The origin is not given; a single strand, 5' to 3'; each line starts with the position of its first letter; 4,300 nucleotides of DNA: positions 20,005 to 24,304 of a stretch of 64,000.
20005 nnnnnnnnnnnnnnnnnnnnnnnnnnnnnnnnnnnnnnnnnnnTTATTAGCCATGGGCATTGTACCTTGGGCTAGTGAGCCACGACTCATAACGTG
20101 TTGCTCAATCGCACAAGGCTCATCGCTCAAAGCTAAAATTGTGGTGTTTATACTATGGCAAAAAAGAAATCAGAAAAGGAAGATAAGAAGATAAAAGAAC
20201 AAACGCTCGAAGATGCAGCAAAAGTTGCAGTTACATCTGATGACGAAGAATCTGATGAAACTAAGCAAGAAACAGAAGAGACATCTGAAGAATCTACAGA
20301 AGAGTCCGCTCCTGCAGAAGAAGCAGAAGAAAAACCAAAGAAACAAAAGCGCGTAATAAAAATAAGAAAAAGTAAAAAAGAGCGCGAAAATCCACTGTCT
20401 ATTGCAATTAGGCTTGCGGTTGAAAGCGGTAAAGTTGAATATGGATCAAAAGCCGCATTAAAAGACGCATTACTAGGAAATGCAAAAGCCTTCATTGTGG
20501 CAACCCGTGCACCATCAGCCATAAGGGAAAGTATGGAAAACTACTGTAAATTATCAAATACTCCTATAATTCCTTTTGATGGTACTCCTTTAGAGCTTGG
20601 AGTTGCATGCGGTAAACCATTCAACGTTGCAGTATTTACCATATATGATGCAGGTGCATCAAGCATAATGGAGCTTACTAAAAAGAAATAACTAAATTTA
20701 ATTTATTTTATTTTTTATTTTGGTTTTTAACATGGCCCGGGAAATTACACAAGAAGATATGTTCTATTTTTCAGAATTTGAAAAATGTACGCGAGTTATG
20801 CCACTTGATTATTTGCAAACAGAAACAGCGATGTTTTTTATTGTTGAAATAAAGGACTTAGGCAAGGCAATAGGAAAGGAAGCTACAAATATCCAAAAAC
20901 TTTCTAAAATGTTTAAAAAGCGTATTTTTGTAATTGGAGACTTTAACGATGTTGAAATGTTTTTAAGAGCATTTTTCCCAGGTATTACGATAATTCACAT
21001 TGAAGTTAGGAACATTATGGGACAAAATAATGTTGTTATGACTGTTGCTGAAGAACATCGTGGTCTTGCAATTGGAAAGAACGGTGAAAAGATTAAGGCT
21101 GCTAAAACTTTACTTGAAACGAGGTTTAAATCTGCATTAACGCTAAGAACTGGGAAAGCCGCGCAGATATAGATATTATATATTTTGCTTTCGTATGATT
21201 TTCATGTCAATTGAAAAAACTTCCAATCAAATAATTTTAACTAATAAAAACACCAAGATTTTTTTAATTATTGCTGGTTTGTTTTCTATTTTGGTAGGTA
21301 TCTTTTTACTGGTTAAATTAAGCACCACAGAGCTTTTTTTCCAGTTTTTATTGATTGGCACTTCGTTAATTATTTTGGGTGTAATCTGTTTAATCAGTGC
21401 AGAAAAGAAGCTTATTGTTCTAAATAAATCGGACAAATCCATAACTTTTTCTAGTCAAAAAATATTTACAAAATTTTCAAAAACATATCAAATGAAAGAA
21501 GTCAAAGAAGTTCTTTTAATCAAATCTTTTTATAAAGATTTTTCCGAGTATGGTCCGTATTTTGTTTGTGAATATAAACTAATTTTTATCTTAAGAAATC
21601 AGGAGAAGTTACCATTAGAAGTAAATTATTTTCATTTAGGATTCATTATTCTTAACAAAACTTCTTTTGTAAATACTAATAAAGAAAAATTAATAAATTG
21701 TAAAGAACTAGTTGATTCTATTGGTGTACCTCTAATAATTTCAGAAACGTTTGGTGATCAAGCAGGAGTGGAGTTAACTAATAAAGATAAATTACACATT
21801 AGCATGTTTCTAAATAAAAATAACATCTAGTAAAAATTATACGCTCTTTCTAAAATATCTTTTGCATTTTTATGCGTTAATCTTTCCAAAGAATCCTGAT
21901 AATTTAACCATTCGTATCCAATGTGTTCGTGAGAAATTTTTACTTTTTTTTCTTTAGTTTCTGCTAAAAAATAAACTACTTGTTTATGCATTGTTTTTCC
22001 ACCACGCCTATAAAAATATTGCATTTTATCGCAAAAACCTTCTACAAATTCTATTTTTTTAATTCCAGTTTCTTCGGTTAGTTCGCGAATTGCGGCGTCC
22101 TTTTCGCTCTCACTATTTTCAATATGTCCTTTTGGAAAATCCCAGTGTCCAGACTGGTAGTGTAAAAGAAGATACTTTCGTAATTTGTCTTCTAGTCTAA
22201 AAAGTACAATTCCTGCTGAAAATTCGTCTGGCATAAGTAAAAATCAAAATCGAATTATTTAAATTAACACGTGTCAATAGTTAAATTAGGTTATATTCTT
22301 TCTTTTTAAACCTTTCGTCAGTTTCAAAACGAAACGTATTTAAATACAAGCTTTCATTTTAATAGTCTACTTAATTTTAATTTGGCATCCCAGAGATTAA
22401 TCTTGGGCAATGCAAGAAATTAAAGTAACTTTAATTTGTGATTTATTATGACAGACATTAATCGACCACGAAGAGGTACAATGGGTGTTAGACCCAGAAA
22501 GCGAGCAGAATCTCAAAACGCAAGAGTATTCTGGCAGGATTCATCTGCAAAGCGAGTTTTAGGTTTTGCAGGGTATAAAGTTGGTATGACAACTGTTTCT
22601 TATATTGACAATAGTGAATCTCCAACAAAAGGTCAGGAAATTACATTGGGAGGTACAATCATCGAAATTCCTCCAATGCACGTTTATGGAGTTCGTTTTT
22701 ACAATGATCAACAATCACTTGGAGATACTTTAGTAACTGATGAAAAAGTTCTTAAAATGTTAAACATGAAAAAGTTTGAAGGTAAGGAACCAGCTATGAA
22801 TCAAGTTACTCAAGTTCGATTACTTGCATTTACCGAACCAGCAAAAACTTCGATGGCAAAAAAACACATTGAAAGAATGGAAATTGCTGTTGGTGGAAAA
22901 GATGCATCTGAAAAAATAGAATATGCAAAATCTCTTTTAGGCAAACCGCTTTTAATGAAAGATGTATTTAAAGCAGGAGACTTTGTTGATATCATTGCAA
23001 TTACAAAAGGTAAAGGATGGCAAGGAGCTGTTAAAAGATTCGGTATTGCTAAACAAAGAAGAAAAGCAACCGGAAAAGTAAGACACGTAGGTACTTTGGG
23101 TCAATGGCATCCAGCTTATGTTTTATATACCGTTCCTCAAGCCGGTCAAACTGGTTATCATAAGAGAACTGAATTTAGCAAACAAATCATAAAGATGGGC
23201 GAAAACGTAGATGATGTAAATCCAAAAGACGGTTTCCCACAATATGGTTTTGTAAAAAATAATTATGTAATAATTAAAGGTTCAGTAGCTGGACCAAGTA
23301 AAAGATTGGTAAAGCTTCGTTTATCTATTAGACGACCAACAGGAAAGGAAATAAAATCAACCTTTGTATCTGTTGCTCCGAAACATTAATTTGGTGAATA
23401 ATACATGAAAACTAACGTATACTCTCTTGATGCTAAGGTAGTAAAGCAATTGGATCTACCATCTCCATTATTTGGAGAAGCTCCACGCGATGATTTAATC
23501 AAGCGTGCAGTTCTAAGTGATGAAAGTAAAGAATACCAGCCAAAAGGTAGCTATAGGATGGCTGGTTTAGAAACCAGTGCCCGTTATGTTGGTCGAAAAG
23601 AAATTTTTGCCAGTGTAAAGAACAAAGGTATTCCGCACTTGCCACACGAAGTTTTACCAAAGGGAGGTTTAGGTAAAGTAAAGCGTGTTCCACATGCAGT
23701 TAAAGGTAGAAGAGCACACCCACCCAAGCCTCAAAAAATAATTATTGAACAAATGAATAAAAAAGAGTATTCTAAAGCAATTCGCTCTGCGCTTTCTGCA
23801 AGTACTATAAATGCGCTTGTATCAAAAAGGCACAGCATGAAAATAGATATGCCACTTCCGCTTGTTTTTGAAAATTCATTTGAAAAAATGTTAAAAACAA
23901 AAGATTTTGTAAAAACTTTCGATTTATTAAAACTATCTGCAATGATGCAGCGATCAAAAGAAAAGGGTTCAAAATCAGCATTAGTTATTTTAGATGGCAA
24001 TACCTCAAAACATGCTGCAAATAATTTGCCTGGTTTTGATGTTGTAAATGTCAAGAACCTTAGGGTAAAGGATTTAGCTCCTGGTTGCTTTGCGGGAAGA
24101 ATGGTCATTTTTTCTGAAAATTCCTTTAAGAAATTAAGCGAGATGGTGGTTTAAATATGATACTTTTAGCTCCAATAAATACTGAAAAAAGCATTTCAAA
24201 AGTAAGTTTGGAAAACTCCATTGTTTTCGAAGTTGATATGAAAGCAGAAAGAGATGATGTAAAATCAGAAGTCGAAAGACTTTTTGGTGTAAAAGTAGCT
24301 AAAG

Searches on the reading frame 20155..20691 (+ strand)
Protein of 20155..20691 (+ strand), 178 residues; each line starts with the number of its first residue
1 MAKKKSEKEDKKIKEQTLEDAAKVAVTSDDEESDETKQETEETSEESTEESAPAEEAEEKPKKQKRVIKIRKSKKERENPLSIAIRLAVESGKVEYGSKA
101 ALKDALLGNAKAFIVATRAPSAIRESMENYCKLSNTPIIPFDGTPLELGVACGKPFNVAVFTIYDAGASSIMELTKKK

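Call 18: find_encoding_contigs(protein=window:20155-20691:+, flank=10000, max_places=10)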
Protein window:20155-20691:+ (178 aa): 6 contigs read that carry it; 5 places shown.
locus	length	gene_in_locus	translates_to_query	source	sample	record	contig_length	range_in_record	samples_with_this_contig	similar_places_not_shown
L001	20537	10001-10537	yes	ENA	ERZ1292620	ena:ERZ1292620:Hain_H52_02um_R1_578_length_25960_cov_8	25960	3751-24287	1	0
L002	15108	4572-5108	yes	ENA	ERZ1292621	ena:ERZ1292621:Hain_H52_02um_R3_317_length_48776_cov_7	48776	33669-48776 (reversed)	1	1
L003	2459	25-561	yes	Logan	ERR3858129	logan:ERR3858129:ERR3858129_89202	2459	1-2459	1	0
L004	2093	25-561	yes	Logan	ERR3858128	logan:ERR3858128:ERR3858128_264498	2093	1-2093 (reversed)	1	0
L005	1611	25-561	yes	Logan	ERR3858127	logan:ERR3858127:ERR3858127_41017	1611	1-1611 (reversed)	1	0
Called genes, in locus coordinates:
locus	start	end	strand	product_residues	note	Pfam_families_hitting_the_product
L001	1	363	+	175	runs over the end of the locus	-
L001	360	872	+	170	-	-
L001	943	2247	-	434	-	PF13173:AAA_14, PF13635:DUF4143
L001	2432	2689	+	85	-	PF01191:RNA_pol_Rpb5_C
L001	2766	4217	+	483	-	PF04563:RNA_pol_Rpb2_1, PF04561:RNA_pol_Rpb2_2, PF04565:RNA_pol_Rpb2_3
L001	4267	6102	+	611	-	PF04566:RNA_pol_Rpb2_4, PF04567:RNA_pol_Rpb2_5, PF00562:RNA_pol_Rpb2_6, PF04560:RNA_pol_Rpb2_7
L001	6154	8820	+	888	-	PF04997:RNA_pol_Rpb1_1, PF00623:RNA_pol_Rpb1_2, PF04983:RNA_pol_Rpb1_3, PF05000:RNA_pol_Rpb1_4, PF04998:RNA_pol_Rpb1_5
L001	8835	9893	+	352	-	PF04998:RNA_pol_Rpb1_5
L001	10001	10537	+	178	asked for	PF01248:Ribosomal_L7Ae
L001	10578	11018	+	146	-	PF26594:KH_NusA_2nd (faint), PF07650:KH_2 (weak)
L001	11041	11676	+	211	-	-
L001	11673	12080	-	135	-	PF00293:NUDIX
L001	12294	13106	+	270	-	PF00297:Ribosomal_L3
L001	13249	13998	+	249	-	PF00573:Ribosomal_L4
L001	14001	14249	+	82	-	PF00276:Ribosomal_L23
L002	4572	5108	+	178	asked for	PF01248:Ribosomal_L7Ae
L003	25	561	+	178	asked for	PF01248:Ribosomal_L7Ae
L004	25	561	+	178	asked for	PF01248:Ribosomal_L7Ae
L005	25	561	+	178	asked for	PF01248:Ribosomal_L7Ae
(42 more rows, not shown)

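Call 49: search_protein_families(library=pfam, proteins=[window:20155-20691:+], max_evalue=0.01)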
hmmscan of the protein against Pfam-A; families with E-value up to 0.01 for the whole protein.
window:20155-20691:+ (178 aa): 1 family
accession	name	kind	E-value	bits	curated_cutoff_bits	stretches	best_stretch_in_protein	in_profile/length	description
PF01248.31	Ribosomal_L7Ae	-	1.5e-09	37.8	22.1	1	84-172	6-94/95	Ribosomal protein L7Ae/L30e/S12e/Gadd45 family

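Call 53: find_homologous_proteins(query=window:20155-20691:+, max_evalue=0.00001)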
Query window:20155-20691:+ (178 aa): 93 proteins with E <= 0.00001 among 515 candidates.
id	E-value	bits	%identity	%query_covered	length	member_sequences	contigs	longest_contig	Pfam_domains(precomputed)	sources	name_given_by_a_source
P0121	3.9e-62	227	98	70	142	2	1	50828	-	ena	-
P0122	8.2e-42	161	58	60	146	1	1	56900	PF01248.32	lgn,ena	-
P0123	8.6e-42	161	63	62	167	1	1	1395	PF01248.32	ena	-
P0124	1.0e-41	160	56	63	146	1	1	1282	PF01248.32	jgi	jgi:large subunit ribosomal protein L30e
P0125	1.1e-41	160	51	58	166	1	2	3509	PF01248.32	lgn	-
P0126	1.5e-41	160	55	58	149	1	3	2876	PF01248.32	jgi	jgi:large subunit ribosomal protein L30e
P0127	1.3e-40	157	53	57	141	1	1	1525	PF01248.32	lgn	-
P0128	2.3e-40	156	56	57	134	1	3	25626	PF01248.32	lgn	-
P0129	3.9e-40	155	51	58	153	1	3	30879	PF01248.32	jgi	jgi:large subunit ribosomal protein L30e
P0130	4.2e-40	155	56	64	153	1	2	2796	PF01248.32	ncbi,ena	-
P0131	1.4e-39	153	49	84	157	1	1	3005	PF01248.32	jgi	jgi:large subunit ribosomal protein L30e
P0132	2.9e-39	152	52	57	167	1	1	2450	PF01248.32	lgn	-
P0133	3.8e-39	152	55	64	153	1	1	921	PF01248.32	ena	-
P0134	5.7e-39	151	51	58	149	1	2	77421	PF01248.32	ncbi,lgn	ncbi:MAG: 50S ribosomal protein L30e [Candidatus Micrarchaeota archaeon]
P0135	5.9e-39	151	51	58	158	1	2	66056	PF01248.32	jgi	jgi:large subunit ribosomal protein L30e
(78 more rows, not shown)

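Call 54: find_encoding_contigs(protein=P0121, flank=10000, max_places=6)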
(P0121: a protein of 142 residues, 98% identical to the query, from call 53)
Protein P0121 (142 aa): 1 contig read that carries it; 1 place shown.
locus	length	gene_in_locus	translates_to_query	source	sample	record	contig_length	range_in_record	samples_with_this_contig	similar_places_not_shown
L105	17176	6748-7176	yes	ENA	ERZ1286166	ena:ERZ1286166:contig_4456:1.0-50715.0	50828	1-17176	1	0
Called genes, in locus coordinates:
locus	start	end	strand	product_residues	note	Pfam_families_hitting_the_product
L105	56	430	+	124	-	PF04561:RNA_pol_Rpb2_2 (weak)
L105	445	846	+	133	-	-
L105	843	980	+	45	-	PF04565:RNA_pol_Rpb2_3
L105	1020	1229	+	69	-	PF04566:RNA_pol_Rpb2_4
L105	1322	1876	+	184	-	PF04567:RNA_pol_Rpb2_5 (weak), PF00562:RNA_pol_Rpb2_6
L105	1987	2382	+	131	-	PF00562:RNA_pol_Rpb2_6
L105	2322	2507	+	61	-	-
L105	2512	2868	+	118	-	PF04560:RNA_pol_Rpb2_7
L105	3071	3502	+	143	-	PF04997:RNA_pol_Rpb1_1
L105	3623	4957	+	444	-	PF04997:RNA_pol_Rpb1_1, PF00623:RNA_pol_Rpb1_2, PF04983:RNA_pol_Rpb1_3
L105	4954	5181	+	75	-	PF05000:RNA_pol_Rpb1_4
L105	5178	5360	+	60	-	PF05000:RNA_pol_Rpb1_4 (weak)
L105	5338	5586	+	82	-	PF04998:RNA_pol_Rpb1_5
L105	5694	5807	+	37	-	PF04998:RNA_pol_Rpb1_5 (weak)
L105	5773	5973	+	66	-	-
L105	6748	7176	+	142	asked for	-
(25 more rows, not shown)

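Call 55: find_encoding_contigs(protein=P0122, flank=10000, max_places=2)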
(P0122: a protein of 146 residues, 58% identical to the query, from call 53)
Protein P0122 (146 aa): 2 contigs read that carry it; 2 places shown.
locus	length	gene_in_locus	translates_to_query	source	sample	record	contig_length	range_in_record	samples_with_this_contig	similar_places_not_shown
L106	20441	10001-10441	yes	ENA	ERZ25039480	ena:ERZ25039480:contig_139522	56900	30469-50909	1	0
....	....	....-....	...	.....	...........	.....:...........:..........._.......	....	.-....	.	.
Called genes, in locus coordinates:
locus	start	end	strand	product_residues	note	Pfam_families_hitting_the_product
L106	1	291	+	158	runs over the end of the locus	PF00579:tRNA-synt_1b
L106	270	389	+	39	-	-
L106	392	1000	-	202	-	PF00300:His_Phos_1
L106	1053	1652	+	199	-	-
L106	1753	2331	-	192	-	PF00117:GATase, PF07722:Peptidase_C26 (weak)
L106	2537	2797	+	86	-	PF01191:RNA_pol_Rpb5_C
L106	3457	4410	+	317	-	PF04561:RNA_pol_Rpb2_2, PF04565:RNA_pol_Rpb2_3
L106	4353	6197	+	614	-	PF04566:RNA_pol_Rpb2_4, PF04567:RNA_pol_Rpb2_5, PF00562:RNA_pol_Rpb2_6, PF04560:RNA_pol_Rpb2_7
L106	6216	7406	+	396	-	PF04997:RNA_pol_Rpb1_1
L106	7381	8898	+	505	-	PF00623:RNA_pol_Rpb1_2, PF04983:RNA_pol_Rpb1_3, PF05000:RNA_pol_Rpb1_4, PF04998:RNA_pol_Rpb1_5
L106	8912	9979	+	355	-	PF04998:RNA_pol_Rpb1_5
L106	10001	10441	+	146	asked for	PF01248:Ribosomal_L7Ae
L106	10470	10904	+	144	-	PF07650:KH_2 (weak), PF26594:KH_NusA_2nd (faint)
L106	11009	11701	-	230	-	PF00106:adh_short, PF08659:KR, PF13561:adh_short_C2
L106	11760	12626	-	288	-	-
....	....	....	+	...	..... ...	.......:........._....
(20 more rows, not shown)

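Call 56: find_encoding_contigs(protein=P0134, flank=10000, max_places=2)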
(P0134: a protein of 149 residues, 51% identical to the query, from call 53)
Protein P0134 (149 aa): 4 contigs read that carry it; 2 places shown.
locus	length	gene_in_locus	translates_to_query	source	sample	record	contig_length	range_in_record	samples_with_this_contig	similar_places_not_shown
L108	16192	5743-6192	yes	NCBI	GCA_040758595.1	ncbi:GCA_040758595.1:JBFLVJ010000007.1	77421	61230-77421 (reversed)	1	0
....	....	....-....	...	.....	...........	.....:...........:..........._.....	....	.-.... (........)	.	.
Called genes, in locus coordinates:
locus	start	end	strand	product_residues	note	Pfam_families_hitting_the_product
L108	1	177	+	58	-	PF04565:RNA_pol_Rpb2_3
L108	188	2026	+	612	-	PF04566:RNA_pol_Rpb2_4, PF04567:RNA_pol_Rpb2_5, PF00562:RNA_pol_Rpb2_6, PF04560:RNA_pol_Rpb2_7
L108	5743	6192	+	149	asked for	PF01248:Ribosomal_L7Ae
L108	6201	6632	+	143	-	PF07650:KH_2 (faint), PF26594:KH_NusA_2nd (faint)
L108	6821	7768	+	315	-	PF02796:HTH_7 (faint), PF04218:CENP-B_N (faint), PF08765:Mor (faint), PF19575:HTH_58 (faint), PF13936:HTH_38 (faint), PF13384:HTH_23 (faint), PF13560:HTH_31 (faint), PF01381:HTH_3 (faint), +1 more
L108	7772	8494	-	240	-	PF01975:SurE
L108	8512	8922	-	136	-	PF10130:PIN_2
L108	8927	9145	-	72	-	PF26688:RHH_12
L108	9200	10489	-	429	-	PF01336:tRNA_anti-codon, PF00152:tRNA-synt_2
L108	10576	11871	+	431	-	-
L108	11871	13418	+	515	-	-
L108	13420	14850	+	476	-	-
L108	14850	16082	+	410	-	-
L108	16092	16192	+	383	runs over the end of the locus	-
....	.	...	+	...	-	?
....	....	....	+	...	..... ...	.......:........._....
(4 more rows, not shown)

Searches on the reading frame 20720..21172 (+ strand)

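Call 49: search_protein_families(library=pfam, proteins=[window:20720-21172:+], max_evalue=0.01)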
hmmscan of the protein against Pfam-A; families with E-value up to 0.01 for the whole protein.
window:20720-21172:+ (150 aa): 4 families
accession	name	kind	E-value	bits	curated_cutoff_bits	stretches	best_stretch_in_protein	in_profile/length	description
PF07650.23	KH_2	-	1.3e-09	38.2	22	1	98-137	22-59/78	KH domain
PF13184.12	KH_5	-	4.6e-06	27.1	27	1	38-95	5-68/69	NusA-like KH domain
PF13083.13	KH_KhpA-B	-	8.5e-05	22.8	32.1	1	78-133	4-59/73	KhpA/KhpB, KH domain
PF00013.35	KH_1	-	0.00024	21.2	21.5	0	105-127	2-24/66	KH domain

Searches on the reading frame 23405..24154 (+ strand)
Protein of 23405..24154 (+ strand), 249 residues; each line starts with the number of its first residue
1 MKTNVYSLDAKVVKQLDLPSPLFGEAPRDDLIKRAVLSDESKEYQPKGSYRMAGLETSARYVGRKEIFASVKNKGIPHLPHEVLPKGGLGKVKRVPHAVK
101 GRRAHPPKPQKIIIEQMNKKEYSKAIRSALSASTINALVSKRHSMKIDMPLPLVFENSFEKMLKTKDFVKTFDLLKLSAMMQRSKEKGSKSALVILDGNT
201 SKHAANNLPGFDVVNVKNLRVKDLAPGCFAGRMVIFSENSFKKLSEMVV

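Call 20: find_homologous_proteins(query=window:23405-24154:+, max_evalue=1e-20)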
Query window:23405-24154:+ (249 aa): 824 proteins with E <= 1e-20 among 1265 candidates; the best 120 are listed.
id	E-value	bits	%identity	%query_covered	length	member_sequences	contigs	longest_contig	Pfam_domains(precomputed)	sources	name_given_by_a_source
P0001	2.1e-93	330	63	99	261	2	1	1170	PF00573.28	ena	-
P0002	2.3e-90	320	62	100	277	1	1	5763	PF00573.28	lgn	-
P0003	1.5e-88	314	60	99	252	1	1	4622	PF00573.28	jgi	jgi:large subunit ribosomal protein L4e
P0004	3.4e-88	313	61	98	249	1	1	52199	PF00573.28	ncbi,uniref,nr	ncbi:50S ribosomal protein L4 [Candidatus Bilamarchaeum dharawalense]|uniref:50S ribosomal protein L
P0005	4.2e-88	313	63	97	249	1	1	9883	PF00573.28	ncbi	ncbi:MAG: 50S ribosomal protein L4 [Candidatus Micrarchaeota archaeon]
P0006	2.0e-87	311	61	100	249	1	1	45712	PF00573.28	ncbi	ncbi:MAG: 50S ribosomal protein L4 [Candidatus Micrarchaeota archaeon]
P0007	3.2e-87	310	59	100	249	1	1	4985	PF00573.28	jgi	jgi:large subunit ribosomal protein L4e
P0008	4.1e-87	310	60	99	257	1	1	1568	PF00573.28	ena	-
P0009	8.6e-87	309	59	100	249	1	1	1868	PF00573.28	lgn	-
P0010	1.1e-86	308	57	99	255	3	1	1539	PF00573.28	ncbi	-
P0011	1.9e-86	308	61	98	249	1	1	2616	PF00573.28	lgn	-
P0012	2.7e-86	307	59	100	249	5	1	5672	PF00573.28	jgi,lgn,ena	-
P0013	2.7e-86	307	58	98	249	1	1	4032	PF00573.28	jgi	jgi:large subunit ribosomal protein L4e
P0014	3.2e-86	307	59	98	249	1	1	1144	PF00573.28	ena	-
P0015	5.2e-86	306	59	99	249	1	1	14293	PF00573.28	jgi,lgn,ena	-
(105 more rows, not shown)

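Call 34: find_encoding_contigs(protein=P0004, flank=10000, max_places=2)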
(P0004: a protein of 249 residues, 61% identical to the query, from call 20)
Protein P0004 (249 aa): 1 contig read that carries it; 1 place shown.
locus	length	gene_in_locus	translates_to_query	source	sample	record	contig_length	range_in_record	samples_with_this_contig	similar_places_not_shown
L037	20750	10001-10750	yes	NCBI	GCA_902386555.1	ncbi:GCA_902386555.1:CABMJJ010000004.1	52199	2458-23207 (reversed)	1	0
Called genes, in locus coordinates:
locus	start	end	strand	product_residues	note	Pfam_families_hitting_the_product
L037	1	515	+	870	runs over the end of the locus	PF13620:CarboxypepD_reg (weak)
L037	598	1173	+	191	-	-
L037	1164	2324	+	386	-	PF22025:ThiI_fer, PF02926:THUMP, PF02568:ThiI, PF06508:QueC (faint)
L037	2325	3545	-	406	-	PF00324:AA_permease, PF03845:Spore_permease, PF13520:AA_permease_2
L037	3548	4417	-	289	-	PF01509:TruB_N, PF21238:Pus10_C (weak), PF01509:TruB_N (weak), PF16198:TruB_C_2, PF01472:PUA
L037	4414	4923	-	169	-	PF02224:Cytidylate_kin (faint), PF13189:Cytidylate_kin2, PF13238:AAA_18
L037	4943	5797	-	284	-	PF01956:EMC3_TMCO1, PF13858:DUF4199 (faint)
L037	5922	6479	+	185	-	-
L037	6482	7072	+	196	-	PF02777:Sod_Fe_C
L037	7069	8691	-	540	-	-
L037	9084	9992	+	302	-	PF00297:Ribosomal_L3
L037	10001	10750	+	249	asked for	PF00573:Ribosomal_L4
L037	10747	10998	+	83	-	PF00276:Ribosomal_L23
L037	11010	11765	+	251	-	PF00181:Ribosomal_L2_N, PF03947:Ribosomal_L2_C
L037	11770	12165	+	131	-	PF00203:Ribosomal_S19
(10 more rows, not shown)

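Call 35: find_encoding_contigs(protein=P0006, flank=10000, max_places=2)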
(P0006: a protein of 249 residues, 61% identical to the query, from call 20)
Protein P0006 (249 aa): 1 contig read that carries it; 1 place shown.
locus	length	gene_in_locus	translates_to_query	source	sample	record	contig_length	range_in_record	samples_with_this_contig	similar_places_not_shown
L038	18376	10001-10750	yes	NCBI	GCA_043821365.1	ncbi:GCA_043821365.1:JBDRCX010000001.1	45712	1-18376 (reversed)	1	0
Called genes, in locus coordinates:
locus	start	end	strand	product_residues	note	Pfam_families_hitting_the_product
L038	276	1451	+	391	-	PF16640:Big_3_5 (weak), PF13365:Trypsin_2 (weak)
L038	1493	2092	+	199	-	-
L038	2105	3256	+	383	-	PF22025:ThiI_fer, PF02926:THUMP, PF02568:ThiI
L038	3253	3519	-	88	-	PF02656:DUF202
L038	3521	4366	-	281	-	PF01509:TruB_N, PF16198:TruB_C_2, PF01472:PUA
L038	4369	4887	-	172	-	PF02224:Cytidylate_kin (faint), PF13189:Cytidylate_kin2, PF13238:AAA_18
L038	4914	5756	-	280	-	PF01956:EMC3_TMCO1, PF13858:DUF4199 (faint)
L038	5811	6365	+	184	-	-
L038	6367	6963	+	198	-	PF02777:Sod_Fe_C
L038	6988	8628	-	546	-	-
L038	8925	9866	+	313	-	PF00297:Ribosomal_L3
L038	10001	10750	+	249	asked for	PF00573:Ribosomal_L4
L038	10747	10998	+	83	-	PF00276:Ribosomal_L23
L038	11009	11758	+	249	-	PF00181:Ribosomal_L2_N, PF03947:Ribosomal_L2_C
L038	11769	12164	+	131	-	PF00203:Ribosomal_S19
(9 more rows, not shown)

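Call 36: find_encoding_contigs(protein=P0005, flank=10000, max_places=2)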
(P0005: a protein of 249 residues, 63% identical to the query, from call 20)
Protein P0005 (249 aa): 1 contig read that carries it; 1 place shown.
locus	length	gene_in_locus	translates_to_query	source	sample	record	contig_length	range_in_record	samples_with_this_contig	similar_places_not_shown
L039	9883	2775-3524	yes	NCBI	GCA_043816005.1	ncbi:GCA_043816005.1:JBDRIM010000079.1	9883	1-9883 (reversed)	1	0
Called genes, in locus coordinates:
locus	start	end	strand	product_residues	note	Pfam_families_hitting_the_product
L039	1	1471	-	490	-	?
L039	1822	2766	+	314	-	PF00297:Ribosomal_L3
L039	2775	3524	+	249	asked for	PF00573:Ribosomal_L4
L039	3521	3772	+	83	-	PF00276:Ribosomal_L23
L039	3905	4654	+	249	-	PF00181:Ribosomal_L2_N, PF03947:Ribosomal_L2_C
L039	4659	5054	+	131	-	PF00203:Ribosomal_S19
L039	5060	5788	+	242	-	PF00237:Ribosomal_L22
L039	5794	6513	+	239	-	PF07650:KH_2, PF00189:Ribosomal_S3_C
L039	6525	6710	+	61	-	-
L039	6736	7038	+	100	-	PF01253:SUI1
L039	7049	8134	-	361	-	PF01041:DegT_DnrJ_EryC1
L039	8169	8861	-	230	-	-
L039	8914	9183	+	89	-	PF01868:RNase_P-MRP_p29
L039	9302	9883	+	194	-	PF05048:NosD, PF13229:Beta_helix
